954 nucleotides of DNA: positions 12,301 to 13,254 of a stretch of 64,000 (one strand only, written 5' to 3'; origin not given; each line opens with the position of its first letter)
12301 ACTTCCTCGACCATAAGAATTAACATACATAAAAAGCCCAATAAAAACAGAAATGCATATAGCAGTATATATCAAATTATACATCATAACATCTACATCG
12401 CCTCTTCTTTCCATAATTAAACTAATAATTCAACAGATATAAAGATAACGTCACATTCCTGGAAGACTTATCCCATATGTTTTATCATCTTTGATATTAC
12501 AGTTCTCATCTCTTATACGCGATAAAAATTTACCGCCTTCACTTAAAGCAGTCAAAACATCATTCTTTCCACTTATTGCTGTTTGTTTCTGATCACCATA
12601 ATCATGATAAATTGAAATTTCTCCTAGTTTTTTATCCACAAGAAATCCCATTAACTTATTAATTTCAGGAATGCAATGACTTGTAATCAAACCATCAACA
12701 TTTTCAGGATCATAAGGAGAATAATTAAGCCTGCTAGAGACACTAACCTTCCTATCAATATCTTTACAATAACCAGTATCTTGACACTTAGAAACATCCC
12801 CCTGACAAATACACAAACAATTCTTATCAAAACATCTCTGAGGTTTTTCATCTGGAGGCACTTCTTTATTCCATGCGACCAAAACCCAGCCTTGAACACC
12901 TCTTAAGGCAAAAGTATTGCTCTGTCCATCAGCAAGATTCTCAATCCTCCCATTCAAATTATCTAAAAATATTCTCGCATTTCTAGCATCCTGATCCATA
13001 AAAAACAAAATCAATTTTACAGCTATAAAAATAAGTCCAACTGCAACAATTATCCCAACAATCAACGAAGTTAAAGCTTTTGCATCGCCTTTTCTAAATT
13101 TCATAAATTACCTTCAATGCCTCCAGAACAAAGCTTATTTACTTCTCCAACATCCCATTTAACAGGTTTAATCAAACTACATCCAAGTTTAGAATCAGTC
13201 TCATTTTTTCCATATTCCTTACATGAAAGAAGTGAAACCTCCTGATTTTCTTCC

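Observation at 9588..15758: Ten consecutive genes share the N-terminal signature M-x-[KR]-[KR]-[GA] followed by about 20 hydrophobic residues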

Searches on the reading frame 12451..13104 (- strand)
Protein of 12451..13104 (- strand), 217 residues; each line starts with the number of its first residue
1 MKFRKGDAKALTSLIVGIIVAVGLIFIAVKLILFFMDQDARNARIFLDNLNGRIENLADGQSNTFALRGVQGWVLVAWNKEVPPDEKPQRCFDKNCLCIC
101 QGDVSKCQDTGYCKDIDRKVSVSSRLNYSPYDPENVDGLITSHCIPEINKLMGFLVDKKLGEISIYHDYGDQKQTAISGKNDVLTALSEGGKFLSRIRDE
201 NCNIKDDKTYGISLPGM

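Call 5: search_protein_families(library=pfam, max_evalue=1, proteins=[window:12451-13104:-])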
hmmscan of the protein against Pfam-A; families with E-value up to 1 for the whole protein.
window:12451-13104:- (217 aa): 1 family
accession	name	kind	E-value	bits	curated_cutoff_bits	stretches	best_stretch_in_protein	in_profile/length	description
PF07596.16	SBP_bac_10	-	0.15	12.5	23.3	1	38-93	142-197/268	Protein of unknown function (DUF1559)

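Call 26: search_protein_families(library=ncbifam, max_evalue=0.1, proteins=[window:12451-13104:-])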
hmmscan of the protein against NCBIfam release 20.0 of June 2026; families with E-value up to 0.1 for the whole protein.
window:12451-13104:- (217 aa): 0 families
